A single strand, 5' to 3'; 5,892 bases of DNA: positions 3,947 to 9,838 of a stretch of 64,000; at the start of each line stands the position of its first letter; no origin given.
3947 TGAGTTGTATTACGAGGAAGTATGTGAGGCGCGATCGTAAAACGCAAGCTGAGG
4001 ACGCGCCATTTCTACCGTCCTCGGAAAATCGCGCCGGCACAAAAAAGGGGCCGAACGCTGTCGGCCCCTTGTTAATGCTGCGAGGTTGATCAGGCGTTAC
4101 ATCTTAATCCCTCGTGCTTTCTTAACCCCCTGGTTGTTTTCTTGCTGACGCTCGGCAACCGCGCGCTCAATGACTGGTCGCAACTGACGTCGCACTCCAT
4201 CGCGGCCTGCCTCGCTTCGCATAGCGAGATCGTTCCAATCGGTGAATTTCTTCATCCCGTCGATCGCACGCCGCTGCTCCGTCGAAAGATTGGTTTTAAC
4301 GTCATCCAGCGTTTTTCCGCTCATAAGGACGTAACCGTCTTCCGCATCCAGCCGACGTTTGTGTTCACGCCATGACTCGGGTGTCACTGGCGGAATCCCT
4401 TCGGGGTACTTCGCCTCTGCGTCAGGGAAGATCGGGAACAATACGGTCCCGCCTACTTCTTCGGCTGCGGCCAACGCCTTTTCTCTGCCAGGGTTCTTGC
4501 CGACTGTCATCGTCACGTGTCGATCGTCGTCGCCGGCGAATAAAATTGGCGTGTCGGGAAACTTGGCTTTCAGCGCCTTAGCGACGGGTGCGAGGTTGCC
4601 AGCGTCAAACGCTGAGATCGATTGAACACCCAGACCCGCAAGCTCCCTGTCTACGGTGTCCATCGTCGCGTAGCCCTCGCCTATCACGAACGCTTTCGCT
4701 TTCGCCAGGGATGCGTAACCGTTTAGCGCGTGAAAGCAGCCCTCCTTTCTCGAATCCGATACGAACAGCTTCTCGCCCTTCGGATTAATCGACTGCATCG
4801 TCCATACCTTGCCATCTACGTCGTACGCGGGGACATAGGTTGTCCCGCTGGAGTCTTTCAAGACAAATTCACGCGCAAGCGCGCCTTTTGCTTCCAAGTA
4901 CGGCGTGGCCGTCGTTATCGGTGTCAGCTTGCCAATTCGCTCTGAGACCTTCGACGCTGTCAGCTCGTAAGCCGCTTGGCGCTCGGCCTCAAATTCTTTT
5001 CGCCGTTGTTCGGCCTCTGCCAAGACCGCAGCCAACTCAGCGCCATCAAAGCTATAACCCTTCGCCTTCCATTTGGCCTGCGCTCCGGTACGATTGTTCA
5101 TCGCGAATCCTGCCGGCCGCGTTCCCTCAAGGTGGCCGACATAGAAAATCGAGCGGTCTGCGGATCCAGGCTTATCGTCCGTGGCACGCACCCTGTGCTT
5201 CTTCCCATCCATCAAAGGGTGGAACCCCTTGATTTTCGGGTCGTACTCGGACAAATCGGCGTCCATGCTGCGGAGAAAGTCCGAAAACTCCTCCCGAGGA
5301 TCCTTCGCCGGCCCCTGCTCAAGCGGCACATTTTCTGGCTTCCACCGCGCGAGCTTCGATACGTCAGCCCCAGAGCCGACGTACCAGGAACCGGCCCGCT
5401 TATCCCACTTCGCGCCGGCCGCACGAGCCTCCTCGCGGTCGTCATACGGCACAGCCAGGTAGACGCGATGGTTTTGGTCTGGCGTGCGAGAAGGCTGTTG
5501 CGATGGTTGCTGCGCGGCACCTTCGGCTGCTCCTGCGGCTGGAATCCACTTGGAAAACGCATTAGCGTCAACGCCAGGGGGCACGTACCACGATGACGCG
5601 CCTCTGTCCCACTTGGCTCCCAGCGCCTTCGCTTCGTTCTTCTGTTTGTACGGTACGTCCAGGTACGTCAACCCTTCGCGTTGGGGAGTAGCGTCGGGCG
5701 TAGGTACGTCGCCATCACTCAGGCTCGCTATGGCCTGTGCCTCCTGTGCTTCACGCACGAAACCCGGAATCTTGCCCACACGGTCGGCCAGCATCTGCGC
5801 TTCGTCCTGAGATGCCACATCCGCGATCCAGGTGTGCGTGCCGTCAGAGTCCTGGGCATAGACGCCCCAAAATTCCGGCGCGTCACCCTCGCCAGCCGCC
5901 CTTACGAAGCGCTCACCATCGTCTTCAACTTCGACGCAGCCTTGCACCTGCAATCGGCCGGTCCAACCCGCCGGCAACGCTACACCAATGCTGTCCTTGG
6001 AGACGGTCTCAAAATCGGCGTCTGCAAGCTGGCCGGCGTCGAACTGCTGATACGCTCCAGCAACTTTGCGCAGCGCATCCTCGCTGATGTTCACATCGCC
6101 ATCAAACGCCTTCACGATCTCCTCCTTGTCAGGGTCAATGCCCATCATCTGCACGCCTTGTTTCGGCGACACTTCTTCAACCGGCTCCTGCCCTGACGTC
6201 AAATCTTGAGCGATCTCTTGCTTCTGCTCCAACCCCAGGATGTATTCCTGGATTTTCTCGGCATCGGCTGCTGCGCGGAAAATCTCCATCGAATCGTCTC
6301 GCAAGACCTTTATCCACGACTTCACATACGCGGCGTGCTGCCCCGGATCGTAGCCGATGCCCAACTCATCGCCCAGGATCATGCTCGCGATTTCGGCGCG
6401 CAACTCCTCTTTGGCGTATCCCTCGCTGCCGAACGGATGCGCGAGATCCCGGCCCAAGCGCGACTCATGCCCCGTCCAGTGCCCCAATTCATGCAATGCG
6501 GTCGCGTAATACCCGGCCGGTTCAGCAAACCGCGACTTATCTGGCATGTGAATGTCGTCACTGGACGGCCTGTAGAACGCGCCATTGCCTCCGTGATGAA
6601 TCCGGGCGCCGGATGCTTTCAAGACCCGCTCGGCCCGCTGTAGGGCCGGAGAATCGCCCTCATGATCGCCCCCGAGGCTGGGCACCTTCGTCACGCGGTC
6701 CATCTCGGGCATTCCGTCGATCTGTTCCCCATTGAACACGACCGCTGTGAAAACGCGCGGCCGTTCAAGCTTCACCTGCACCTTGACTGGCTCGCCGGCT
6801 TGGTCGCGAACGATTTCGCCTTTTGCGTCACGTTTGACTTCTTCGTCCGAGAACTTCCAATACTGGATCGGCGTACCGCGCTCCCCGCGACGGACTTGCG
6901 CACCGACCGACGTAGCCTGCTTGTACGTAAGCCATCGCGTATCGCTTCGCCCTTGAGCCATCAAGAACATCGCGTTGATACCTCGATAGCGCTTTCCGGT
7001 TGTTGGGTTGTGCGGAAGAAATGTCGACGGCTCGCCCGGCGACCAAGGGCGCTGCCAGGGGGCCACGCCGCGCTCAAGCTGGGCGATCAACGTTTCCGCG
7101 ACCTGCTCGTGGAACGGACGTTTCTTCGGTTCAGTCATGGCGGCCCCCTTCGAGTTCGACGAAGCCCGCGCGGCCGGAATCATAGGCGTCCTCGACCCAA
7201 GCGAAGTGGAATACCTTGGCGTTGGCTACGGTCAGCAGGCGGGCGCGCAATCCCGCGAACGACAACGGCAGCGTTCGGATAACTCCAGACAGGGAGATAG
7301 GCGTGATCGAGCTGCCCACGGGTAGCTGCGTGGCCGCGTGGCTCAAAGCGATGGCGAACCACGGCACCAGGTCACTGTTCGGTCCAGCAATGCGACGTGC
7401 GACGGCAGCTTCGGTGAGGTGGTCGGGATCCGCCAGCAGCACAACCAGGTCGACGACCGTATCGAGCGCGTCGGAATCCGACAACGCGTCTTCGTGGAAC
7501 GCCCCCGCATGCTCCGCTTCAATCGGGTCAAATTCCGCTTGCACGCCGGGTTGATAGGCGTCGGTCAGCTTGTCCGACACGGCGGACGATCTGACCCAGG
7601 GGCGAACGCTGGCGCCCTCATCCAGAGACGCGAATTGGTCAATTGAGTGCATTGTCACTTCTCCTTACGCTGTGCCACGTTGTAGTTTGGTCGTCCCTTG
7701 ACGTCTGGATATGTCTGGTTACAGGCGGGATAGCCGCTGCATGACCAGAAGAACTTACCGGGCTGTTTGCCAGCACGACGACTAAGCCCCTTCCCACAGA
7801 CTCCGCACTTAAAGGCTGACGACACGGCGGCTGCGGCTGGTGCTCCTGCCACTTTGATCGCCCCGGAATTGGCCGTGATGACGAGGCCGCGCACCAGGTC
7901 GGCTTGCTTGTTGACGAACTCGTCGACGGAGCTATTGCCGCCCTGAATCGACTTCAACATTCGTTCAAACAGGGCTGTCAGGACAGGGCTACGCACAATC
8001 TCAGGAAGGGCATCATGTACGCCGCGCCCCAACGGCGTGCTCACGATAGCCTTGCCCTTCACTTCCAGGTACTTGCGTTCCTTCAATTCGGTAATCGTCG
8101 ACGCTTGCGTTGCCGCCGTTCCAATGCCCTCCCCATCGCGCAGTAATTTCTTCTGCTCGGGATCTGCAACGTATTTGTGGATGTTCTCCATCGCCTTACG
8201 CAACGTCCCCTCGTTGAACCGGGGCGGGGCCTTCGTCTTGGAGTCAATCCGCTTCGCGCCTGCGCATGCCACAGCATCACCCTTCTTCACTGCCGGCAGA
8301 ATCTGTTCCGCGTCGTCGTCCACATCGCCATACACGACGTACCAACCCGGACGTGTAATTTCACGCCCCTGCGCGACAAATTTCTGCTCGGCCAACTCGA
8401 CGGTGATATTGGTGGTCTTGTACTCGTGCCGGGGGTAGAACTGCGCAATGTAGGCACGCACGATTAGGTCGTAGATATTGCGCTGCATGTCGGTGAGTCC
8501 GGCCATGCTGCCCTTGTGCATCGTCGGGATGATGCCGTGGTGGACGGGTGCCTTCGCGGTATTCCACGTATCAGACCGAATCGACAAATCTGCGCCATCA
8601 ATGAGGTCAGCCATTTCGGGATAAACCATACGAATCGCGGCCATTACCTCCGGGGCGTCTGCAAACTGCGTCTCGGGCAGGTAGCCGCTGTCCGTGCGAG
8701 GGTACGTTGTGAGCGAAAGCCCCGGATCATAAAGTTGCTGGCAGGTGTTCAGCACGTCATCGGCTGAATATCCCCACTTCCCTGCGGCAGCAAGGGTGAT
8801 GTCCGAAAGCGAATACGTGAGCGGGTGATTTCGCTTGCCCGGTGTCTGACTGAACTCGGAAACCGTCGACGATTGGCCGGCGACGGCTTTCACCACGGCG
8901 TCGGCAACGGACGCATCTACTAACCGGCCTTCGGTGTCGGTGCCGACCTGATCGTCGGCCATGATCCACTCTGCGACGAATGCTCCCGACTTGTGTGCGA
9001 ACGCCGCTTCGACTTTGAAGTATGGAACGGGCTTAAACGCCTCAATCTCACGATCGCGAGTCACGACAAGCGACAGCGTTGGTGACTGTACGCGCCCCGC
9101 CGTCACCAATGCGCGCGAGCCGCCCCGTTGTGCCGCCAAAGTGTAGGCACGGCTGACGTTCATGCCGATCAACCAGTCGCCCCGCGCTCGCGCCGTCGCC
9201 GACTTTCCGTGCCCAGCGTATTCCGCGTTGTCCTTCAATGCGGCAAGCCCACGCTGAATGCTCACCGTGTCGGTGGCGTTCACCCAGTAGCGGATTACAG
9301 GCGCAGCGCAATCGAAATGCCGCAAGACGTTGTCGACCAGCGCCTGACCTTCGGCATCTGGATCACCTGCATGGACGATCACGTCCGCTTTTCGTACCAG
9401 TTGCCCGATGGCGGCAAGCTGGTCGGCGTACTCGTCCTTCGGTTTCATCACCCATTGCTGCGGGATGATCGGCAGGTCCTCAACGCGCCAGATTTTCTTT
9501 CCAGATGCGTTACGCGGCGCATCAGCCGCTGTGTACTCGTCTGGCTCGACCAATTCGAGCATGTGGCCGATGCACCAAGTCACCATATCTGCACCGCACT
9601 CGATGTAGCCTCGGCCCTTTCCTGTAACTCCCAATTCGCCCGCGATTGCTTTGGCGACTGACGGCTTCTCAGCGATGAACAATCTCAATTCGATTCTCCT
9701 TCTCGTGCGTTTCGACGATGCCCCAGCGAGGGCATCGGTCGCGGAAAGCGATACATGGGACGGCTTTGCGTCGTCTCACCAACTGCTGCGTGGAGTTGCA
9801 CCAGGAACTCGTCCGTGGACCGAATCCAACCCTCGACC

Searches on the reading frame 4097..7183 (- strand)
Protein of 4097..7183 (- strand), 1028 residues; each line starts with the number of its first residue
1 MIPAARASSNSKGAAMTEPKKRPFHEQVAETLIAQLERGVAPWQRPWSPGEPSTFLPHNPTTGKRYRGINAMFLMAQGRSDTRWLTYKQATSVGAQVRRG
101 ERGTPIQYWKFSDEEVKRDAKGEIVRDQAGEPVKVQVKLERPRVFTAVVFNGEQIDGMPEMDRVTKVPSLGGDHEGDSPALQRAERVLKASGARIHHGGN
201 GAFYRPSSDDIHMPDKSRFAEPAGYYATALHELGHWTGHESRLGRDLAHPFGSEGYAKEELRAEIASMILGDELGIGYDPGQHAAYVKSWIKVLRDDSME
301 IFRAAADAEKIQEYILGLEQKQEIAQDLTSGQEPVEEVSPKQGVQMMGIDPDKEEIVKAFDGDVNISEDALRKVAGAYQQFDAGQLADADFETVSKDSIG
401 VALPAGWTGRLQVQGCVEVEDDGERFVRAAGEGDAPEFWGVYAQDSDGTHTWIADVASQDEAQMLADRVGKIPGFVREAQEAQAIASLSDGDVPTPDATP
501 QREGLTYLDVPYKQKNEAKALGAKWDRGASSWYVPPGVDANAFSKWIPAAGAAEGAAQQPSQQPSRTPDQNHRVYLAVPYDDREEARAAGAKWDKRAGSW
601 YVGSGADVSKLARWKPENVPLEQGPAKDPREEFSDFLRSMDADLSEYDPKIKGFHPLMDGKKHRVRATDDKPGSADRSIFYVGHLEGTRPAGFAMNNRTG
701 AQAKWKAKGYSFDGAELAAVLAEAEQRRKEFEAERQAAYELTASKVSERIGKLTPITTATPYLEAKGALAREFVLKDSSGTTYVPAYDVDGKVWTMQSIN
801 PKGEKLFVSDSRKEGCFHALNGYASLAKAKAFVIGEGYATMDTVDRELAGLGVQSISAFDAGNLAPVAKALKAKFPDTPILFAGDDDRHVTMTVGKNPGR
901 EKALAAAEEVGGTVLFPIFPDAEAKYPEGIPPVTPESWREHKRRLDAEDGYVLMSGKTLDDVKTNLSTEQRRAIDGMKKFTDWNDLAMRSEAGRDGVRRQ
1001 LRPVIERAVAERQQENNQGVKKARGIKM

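Call 13: search_protein_families(library=pfam, max_evalue=0.001, proteins=[window:4097-7183:-])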
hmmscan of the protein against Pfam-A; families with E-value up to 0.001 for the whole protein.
window:4097-7183:- (1028 aa): 3 families
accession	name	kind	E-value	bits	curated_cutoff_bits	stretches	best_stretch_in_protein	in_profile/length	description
PF18818.7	MPTase-PolyVal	-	5.6e-50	169.1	27.5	1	183-306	2-125/126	Zincin-like metallopeptidase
PF18974.5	DUF5710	-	6.8e-36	122.2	26.5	2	506-548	2-44/44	Domain of unknown function (DUF5710)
PF08401.16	ArdcN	-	3.3e-32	111.7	22.6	1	25-129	4-106/123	N-terminal domain of anti-restriction factor ArdC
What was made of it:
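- On Leading-region anti-defence island: An ArdC-N polyvalent protein exists elsewhere, at 4097-7183 (call 13).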

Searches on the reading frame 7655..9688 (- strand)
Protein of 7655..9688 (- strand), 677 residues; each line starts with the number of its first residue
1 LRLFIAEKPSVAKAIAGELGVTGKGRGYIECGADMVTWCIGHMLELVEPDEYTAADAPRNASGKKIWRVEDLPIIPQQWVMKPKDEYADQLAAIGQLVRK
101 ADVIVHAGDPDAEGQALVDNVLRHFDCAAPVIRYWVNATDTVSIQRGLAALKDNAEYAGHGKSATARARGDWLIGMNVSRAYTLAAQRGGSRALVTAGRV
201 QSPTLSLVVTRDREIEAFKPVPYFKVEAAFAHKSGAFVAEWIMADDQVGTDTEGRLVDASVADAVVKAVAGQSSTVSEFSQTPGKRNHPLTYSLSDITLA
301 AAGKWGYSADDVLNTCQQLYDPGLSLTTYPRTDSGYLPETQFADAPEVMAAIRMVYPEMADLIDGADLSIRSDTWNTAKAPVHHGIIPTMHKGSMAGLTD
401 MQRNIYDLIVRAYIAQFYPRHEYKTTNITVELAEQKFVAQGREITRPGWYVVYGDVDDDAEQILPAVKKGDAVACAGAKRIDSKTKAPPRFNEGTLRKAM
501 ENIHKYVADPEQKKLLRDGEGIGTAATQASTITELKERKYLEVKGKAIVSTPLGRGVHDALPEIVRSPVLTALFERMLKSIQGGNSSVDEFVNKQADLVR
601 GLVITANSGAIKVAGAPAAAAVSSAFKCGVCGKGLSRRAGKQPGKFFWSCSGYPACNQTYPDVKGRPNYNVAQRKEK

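Call 13: search_protein_families(library=pfam, max_evalue=0.001, proteins=[window:7655-9688:-])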
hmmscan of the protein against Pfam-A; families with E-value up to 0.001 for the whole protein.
window:7655-9688:- (677 aa): 3 families
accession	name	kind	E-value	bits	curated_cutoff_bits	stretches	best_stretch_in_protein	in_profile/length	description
PF01131.25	Topoisom_bac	-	3.8e-98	329.6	35.1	1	162-592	8-410/411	DNA topoisomerase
PF01751.28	Toprim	-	1.8e-12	47.7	23.1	1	3-137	2-94/96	Toprim domain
PF01396.24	Zn_ribbon_Top1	-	0.00012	22.2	32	1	627-663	3-37/39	Topoisomerase DNA binding C4 zinc finger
